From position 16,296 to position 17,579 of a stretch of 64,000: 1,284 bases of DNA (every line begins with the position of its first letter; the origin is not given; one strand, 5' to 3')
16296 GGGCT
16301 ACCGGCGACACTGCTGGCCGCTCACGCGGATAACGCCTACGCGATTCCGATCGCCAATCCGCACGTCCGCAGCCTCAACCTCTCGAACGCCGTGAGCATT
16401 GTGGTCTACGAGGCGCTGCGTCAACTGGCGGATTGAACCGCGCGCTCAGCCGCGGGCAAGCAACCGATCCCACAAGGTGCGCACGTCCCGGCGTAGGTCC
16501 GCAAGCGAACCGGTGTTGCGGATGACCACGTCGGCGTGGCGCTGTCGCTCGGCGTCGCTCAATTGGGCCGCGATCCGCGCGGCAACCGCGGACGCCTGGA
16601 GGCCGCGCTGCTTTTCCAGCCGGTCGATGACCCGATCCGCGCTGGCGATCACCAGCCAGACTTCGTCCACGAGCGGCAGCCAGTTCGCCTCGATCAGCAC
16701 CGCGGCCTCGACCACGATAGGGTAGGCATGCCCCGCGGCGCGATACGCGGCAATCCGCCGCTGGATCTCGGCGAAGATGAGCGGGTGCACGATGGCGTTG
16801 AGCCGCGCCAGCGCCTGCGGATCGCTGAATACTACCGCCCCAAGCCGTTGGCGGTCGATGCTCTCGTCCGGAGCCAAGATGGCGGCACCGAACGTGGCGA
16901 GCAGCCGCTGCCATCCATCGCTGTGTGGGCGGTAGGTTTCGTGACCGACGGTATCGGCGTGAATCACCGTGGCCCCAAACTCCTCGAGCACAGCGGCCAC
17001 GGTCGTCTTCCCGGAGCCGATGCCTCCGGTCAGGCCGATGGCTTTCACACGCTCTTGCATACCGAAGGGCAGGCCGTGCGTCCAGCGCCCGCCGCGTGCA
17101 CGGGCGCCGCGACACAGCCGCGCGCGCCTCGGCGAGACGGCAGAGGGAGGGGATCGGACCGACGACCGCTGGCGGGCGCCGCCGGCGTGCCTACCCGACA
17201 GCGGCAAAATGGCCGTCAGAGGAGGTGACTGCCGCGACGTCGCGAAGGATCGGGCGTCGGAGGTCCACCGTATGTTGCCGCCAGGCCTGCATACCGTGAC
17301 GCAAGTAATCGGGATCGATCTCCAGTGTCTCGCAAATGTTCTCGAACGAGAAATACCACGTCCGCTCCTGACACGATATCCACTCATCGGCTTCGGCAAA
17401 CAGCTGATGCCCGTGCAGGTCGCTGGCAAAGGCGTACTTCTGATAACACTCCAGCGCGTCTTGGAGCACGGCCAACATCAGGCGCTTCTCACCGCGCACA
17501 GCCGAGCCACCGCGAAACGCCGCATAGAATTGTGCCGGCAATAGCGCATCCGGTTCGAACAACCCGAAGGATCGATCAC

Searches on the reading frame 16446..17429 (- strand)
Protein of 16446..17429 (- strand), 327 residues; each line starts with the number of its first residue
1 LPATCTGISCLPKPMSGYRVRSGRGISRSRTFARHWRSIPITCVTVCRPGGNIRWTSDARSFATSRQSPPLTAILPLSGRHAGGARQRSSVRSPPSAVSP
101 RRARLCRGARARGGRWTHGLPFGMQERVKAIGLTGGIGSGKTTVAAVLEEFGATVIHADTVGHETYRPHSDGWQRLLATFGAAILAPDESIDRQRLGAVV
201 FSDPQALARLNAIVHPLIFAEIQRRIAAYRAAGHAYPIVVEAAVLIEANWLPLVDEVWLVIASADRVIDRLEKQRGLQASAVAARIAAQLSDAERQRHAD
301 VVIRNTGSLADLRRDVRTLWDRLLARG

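Call 29: search_protein_families(library=pfam, proteins=[window:16446-17429:-], max_evalue=0.001)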
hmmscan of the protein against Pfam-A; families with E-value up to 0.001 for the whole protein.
window:16446-17429:- (327 aa): 1 family
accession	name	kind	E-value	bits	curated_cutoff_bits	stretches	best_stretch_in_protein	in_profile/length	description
PF01121.26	CoaE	-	7e-45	153.4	27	1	131-311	3-180/180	Dephospho-CoA kinase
